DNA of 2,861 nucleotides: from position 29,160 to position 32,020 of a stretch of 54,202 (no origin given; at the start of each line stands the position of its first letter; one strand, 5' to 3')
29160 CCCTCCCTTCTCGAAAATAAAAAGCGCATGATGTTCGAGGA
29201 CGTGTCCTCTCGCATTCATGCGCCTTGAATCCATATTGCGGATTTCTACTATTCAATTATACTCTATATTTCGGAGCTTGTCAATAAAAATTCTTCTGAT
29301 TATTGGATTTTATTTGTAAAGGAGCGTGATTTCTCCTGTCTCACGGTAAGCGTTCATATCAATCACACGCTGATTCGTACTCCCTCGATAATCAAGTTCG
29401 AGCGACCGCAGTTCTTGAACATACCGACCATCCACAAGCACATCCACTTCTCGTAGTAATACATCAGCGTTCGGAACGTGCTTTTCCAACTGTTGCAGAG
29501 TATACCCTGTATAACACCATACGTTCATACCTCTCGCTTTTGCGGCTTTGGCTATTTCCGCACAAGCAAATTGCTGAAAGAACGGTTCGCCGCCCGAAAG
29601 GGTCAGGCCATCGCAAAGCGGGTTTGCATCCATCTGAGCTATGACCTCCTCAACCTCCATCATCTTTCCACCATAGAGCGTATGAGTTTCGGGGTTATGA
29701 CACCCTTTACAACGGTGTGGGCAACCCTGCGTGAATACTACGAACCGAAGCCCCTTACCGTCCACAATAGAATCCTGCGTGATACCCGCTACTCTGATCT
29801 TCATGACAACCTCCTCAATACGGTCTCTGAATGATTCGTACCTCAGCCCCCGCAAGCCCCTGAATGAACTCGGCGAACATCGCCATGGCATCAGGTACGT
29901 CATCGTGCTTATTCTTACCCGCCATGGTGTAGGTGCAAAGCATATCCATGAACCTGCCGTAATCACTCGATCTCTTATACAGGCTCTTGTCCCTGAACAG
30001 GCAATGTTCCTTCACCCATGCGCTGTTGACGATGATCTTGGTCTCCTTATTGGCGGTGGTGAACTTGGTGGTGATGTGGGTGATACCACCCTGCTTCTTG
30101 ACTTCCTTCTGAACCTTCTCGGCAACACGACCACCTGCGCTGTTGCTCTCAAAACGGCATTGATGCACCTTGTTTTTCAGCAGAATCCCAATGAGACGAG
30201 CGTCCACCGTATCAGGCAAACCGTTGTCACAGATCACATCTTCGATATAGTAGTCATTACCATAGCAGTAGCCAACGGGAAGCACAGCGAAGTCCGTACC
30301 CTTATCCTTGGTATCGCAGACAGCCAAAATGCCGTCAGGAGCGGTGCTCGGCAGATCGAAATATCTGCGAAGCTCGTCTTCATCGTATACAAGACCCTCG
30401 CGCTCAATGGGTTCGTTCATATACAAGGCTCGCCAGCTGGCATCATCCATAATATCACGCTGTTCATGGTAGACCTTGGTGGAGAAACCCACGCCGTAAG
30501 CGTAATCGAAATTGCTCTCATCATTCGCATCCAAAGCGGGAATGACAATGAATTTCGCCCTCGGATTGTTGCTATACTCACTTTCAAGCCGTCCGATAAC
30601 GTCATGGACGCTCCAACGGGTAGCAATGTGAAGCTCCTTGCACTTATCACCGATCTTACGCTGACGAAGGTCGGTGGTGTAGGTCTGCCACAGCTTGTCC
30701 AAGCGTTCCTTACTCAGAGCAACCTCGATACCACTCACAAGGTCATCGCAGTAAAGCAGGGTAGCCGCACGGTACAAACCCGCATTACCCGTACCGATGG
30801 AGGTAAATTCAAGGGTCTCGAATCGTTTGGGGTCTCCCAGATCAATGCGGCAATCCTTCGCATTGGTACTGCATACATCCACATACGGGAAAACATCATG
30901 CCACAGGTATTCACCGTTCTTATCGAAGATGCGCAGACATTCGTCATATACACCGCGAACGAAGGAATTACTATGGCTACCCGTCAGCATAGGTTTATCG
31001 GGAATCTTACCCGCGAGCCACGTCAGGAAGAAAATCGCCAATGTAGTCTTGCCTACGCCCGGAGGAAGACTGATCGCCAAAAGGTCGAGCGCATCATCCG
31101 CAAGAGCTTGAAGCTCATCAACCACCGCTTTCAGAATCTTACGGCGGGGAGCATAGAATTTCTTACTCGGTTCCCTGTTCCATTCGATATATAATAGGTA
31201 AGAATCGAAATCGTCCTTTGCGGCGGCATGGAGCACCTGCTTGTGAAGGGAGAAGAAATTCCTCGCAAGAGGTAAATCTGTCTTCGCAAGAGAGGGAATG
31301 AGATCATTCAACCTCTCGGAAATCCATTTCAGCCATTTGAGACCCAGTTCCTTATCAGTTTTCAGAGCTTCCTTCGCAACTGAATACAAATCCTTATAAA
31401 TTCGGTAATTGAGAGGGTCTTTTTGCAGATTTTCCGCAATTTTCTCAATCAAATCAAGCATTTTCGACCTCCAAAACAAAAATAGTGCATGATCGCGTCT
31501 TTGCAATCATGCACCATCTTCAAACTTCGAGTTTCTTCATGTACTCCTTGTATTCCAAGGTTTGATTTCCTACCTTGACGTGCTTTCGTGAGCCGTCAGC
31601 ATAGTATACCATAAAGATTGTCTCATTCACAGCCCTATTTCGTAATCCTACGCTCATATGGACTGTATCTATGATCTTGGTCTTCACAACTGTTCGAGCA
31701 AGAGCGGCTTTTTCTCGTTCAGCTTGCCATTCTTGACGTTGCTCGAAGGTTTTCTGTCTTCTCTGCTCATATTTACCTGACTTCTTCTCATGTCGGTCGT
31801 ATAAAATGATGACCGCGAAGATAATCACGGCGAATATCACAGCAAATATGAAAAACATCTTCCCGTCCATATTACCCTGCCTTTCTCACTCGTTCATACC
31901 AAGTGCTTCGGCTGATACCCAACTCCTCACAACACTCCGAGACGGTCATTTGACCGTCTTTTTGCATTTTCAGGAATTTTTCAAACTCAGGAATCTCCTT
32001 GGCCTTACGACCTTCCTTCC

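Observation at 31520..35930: A 4.4-kb island carrying a resolvase, with foreign composition, separates terS from terL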

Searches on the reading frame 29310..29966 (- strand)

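Call 71: search_protein_families(library=pfam, proteins=[window:29310-29966:-], max_evalue=0.01)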
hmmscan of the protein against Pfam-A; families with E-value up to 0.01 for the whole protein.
window:29310-29966:- (218 aa): 2 families
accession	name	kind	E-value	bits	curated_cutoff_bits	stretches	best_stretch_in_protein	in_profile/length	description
PF13353.11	Fer4_12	-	2.2e-38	132.1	22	1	68-202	1-137/137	4Fe-4S single cluster domain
PF04055.27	Radical_SAM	-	1.8e-09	38.4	29.5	1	76-157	1-88/166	Radical SAM superfamily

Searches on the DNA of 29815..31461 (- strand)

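Call 82: search_rna_families(sources=[L001, L009, L012, L018, L025, L088, L092], threshold=gathering)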
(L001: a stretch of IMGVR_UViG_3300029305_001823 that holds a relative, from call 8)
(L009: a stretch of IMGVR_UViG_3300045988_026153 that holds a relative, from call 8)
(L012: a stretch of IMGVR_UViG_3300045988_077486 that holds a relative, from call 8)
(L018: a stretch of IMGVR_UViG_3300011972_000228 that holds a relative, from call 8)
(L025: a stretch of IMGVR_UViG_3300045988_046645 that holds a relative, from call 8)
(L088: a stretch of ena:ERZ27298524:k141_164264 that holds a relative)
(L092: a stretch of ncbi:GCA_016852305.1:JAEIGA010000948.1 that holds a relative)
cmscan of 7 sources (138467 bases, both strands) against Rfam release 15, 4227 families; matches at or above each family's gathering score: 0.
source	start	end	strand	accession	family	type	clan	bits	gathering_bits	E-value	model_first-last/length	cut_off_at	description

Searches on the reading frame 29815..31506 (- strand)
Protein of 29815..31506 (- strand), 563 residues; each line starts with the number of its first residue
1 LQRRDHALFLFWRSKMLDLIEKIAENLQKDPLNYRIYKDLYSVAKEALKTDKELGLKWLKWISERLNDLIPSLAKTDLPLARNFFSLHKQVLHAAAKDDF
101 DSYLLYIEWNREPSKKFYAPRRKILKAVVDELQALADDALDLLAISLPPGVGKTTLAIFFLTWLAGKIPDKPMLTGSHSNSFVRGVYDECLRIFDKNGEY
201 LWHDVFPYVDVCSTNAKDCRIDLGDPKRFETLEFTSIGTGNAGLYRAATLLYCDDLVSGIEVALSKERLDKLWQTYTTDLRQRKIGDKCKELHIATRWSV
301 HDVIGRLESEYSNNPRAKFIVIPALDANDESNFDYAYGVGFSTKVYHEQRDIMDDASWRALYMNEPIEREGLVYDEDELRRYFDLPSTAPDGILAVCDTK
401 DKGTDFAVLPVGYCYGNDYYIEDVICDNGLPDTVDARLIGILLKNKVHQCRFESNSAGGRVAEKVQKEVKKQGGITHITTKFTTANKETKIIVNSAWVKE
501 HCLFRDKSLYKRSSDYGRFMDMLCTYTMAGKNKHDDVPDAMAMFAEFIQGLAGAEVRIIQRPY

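Call 3: search_protein_families(library=pfam, proteins=[window:29815-31506:-], max_evalue=0.01)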
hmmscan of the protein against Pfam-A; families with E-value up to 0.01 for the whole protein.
window:29815-31506:- (563 aa): 1 family
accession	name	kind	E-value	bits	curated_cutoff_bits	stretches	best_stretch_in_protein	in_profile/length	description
PF22530.2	Terminase-T7_RNaseH-like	-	3.1e-05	24.6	27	1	398-493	2-97/108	Terminase Bacteriophage T7, Ribonuclease H-like domain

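Call 4: search_protein_families(library=phrogs, proteins=[window:29815-31506:-], max_evalue=0.01)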
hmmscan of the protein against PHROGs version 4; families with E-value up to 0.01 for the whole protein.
window:29815-31506:- (563 aa): 5 families
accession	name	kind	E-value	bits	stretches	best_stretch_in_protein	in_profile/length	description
phrog_38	-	head and packaging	2e-66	226.1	1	81-559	266-714/760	terminase large subunit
phrog_30251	-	head and packaging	6.4e-34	118.3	1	114-537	29-449/799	terminase large subunit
phrog_4758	-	head and packaging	1.2e-17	65.1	1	88-330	8-241/243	terminase large subunit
phrog_5573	-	head and packaging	1.3e-05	25.8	1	342-544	33-230/250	terminase large subunit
phrog_979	-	head and packaging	0.0028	17.4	0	410-543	461-594/642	terminase large subunit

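Call 8: find_related_loci(query=window:29815-31461:-, collection=viral_contigs, flank=10000)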
Query window:29815-31461:- (548 aa) in viral_contigs; peptide patterns used: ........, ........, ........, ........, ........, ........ (x = any residue, [..] = any of these).
251 stretches matched a pattern; 246 encode a relative of the query (tblastn E <= 1e-3); the best 80 are kept; 80 distinct loci.
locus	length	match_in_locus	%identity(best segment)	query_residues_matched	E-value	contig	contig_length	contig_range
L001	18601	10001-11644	98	1-548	0e+0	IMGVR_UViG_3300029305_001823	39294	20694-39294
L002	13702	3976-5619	98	1-548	0e+0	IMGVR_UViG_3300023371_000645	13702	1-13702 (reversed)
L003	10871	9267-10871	98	1-535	0e+0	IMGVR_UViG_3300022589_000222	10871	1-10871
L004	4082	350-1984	87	1-548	0e+0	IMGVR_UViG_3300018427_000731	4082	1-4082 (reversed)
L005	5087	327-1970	81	1-548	0e+0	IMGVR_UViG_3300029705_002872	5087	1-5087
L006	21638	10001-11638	75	1-548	0e+0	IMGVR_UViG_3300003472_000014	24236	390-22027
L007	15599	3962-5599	75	1-548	0e+0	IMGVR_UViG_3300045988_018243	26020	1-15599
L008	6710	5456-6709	98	1-418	0e+0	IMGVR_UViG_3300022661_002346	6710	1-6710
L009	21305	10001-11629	73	3-548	0e+0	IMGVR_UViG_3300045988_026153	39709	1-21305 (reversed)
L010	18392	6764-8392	72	3-548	0e+0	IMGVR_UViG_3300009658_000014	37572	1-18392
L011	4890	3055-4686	72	1-548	0e+0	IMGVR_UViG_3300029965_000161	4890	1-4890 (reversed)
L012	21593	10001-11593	75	16-548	0e+0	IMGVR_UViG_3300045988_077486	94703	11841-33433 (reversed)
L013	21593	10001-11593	75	16-548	0e+0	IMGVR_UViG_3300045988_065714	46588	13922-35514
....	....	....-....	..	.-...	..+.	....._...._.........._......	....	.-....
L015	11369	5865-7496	72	1-548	0e+0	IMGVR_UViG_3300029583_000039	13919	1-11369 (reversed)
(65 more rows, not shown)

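Call 20: search_dna_similar(query=window:29815-31461:-, collection=phages, mode=protein, max_rows=25)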
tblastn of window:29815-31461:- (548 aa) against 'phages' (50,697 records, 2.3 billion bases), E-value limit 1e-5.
Records with a match: 193; places in all: 194; records where one place covers at least 80% of the query: 19.
Best place of each record, by identity: <60% 193.
By first word of the organism name: Streptococcus 33; Lactococcus 29; Bacteroides 23; Yersinia 16; Bacteriophage 12; Xanthomonas 11; Clostridium 9; Burkholderia 8; Staphylococcus 6; Microcystis 4; and 31 more.
By host as written in the record: - 23; Streptococcus thermophilus 14; Yersinia enterocolitica 14; Lactococcus lactis 11; Streptococcus thermophilus ST64987 8; Bacteroides fragilis 5; Bacteroides fragilis CSC10 3; Ruegeria pomeroyi DSS-3 3; and 91 more.
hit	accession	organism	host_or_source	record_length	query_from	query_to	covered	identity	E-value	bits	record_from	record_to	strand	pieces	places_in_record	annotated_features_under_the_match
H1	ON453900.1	Clostridium phage Maintenon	[Clostridium] innocuum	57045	63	548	89%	46.9%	3e-115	381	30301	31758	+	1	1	terminase large subunit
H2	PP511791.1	Dulem virus 39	Propithecus coquereli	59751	60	548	89%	43.8%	6e-114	377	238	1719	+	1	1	terminase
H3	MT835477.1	Bacteriophage sp.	human fecal samples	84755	74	547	86%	44.1%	3e-113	375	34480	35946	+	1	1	record has no annotation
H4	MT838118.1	Bacteriophage sp.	human fecal samples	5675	76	547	86%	43.5%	3e-112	372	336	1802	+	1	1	record has no annotation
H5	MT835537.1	Bacteriophage sp.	human fecal samples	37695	4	548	99%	36.5%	3e-95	323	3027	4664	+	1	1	record has no annotation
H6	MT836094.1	Bacteriophage sp.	human fecal samples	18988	69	538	86%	39.1%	1e-97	330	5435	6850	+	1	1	record has no annotation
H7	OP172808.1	Eggerthella phage EL753P1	Eggerthella lenta DA753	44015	81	548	85%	37.2%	2e-91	313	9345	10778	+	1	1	hypothetical protein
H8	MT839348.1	Bacteriophage sp.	human fecal samples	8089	130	548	76%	36.4%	5e-74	261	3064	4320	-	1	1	record has no annotation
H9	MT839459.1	Bacteriophage sp.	human fecal samples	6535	130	548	76%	36.1%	1e-73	261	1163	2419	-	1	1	record has no annotation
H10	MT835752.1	Bacteriophage sp.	human fecal samples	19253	81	537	83%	31.0%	8e-56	208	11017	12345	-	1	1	record has no annotation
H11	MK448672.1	Streptococcus phage Javan117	Streptococcus dysgalactiae ASDSE_99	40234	102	531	78%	29.8%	5e-26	119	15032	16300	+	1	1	terminase large subunit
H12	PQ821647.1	Clostridium phage HMD-PC1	Clostridium perfringens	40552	70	534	85%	27.4%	5e-25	115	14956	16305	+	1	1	terminase large subunit | hypothetical protein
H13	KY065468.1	Streptococcus phage IPP27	Streptococcus pneumoniae 35B/2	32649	71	533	84%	26.9%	3e-24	114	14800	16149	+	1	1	hypothetical protein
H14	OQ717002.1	Clostridium phage vB_CpeS-17DYC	Clostridium perfringens 012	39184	70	522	83%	27.1%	1e-21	105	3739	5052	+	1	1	terminase large subunit | hypothetical protein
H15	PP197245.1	Terrisporobacter phage TVCOM_ph1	Terrisporobacter sp. COM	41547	102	543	81%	27.6%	1e-27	124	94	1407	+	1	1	terminase large subunit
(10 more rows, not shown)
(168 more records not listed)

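Call 22: get_annotated_region(hit=H1, flank=8000)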
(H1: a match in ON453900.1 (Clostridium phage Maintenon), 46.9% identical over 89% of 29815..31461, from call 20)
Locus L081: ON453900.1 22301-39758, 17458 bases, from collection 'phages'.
description: Clostridium phage Maintenon, complete genome.
organism: Clostridium phage Maintenon (NCBI taxid 2951972)
taxonomy: Viruses
host: [Clostridium] innocuum; source: feces; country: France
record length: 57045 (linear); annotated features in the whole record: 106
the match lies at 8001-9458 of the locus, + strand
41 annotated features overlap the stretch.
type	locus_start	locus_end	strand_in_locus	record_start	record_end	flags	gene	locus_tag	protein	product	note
CDS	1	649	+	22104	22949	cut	-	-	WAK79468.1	hypothetical protein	rasttk_feature_creation_tool=/opt/patric-common/ runtime/bin/phanotate version 1.5.0; ...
CDS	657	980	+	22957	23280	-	-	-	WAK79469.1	hypothetical protein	rasttk_feature_creation_tool=/opt/patric-common/ runtime/bin/phanotate version 1.5.0; ...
CDS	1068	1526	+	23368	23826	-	-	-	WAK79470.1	RNA polymerase sigma factor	rasttk_feature_creation_tool=/opt/patric-common/ runtime/bin/phanotate version 1.5.0; HHpred against PHROGS v3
CDS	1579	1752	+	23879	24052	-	-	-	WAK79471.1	hypothetical protein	rasttk_feature_creation_tool=/opt/patric-common/ runtime/bin/phanotate version 1.5.0; ...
CDS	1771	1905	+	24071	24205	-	-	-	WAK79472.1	hypothetical protein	rasttk_feature_creation_tool=/opt/patric-common/ runtime/bin/phanotate version 1.5.0; ...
CDS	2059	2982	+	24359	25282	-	-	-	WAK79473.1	primase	rasttk_feature_creation_tool=/opt/patric-common/ runtime/bin/phanotate version 1.5.0; HHpred against PHROGS v3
CDS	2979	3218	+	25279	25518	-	-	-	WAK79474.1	hypothetical protein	rasttk_feature_creation_tool=/opt/patric-common/ runtime/bin/phanotate version 1.5.0; ...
CDS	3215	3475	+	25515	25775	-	-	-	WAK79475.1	hypothetical protein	rasttk_feature_creation_tool=/opt/patric-common/ runtime/bin/phanotate version 1.5.0; ...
CDS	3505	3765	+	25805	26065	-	-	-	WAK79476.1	hypothetical protein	rasttk_feature_creation_tool=/opt/patric-common/ runtime/bin/phanotate version 1.5.0; ...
CDS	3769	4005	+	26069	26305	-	-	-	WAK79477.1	hypothetical protein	rasttk_feature_creation_tool=/opt/patric-common/ runtime/bin/phanotate version 1.5.0; ...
CDS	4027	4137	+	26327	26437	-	-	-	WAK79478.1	hypothetical protein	rasttk_feature_creation_tool=/opt/patric-common/ runtime/bin/phanotate version 1.5.0; ...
CDS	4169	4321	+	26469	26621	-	-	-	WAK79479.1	hypothetical protein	rasttk_feature_creation_tool=/opt/patric-common/ runtime/bin/phanotate version 1.5.0; ...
CDS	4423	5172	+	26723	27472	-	-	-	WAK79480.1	terminase small subunit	rasttk_feature_creation_tool=/opt/patric-common/ runtime/bin/phanotate version 1.5.0; HHpred against PHROGS v3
CDS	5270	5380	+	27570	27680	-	-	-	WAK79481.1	hypothetical protein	rasttk_feature_creation_tool=/opt/patric-common/ runtime/bin/phanotate version 1.5.0; ...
CDS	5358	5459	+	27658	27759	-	-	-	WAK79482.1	hypothetical protein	rasttk_feature_creation_tool=/opt/patric-common/ runtime/bin/phanotate version 1.5.0; ...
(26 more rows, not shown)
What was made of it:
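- Phage Maintenon also has one (call 22).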

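Call 23: get_annotated_region(hit=H7, flank=8000)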
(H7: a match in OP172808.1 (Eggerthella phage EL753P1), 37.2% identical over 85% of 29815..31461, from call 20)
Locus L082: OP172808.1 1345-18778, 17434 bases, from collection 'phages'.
description: Eggerthella phage EL753P1, complete genome.
organism: Eggerthella phage EL753P1 (NCBI taxid 2968630)
taxonomy: Viruses; Duplodnaviria; Heunggongvirae; Uroviricota; Caudoviricetes
host: Eggerthella lenta DA753; source: municipal sewage; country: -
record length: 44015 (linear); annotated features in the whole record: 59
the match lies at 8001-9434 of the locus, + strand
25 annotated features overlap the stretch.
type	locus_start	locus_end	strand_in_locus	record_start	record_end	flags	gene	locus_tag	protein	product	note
CDS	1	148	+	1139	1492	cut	-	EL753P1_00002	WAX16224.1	hypothetical protein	-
CDS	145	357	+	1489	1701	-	-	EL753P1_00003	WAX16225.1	hypothetical protein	-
CDS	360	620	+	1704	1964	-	-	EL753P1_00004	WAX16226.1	hypothetical protein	-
CDS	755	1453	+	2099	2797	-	-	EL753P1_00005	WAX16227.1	hypothetical protein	-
CDS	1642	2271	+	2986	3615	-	-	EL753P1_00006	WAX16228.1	hypothetical protein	-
CDS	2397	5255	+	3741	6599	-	nrdD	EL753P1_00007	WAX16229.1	anaerobic ribonucleoside-triphosphate reductase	-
CDS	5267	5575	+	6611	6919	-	-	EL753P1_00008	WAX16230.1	hypothetical protein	-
CDS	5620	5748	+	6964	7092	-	-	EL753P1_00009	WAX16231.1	hypothetical protein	-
CDS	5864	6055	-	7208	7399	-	-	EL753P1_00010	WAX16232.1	hypothetical protein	-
CDS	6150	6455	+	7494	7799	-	-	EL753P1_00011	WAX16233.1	hypothetical protein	-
CDS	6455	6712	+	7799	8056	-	-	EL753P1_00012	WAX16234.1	hypothetical protein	-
CDS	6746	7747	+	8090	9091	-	-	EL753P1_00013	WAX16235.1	hypothetical protein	-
CDS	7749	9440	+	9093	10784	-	-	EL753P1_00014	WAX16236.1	hypothetical protein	-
CDS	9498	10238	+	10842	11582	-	-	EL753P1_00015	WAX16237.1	hypothetical protein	-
CDS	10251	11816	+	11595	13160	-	-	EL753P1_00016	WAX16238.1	hypothetical protein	-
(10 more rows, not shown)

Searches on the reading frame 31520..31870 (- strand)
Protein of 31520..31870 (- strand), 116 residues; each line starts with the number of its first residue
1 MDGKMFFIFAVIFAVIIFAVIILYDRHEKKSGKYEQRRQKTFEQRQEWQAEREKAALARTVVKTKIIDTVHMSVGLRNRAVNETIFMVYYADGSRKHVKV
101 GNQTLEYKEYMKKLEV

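Call 3: search_protein_families(library=pfam, proteins=[window:31520-31870:-], max_evalue=0.01)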
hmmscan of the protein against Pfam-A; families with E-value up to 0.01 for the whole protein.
window:31520-31870:- (116 aa): 0 families
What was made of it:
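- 31520..31870 (-): 116-aa single-pass membrane protein, the variable gene next to terL. No Pfam match (call 3).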

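Call 4: search_protein_families(library=phrogs, proteins=[window:31520-31870:-], max_evalue=0.01)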
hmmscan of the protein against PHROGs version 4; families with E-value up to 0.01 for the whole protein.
window:31520-31870:- (116 aa): 2 families
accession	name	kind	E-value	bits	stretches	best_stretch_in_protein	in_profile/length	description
phrog_15699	-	unknown function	0.0016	19.6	1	7-64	49-102/112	-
phrog_4952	-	other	0.0088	17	1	5-70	5-73/171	signal peptide motif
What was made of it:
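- On Phage satellite (PICI-like): None of these is present in 31520-35930 (calls 3, 4).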

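Call 66: search_protein_families(library=padloc, proteins=[window:31520-31870:-], max_evalue=0.01)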
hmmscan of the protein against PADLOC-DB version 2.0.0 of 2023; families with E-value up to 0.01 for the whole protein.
window:31520-31870:- (116 aa): 0 families
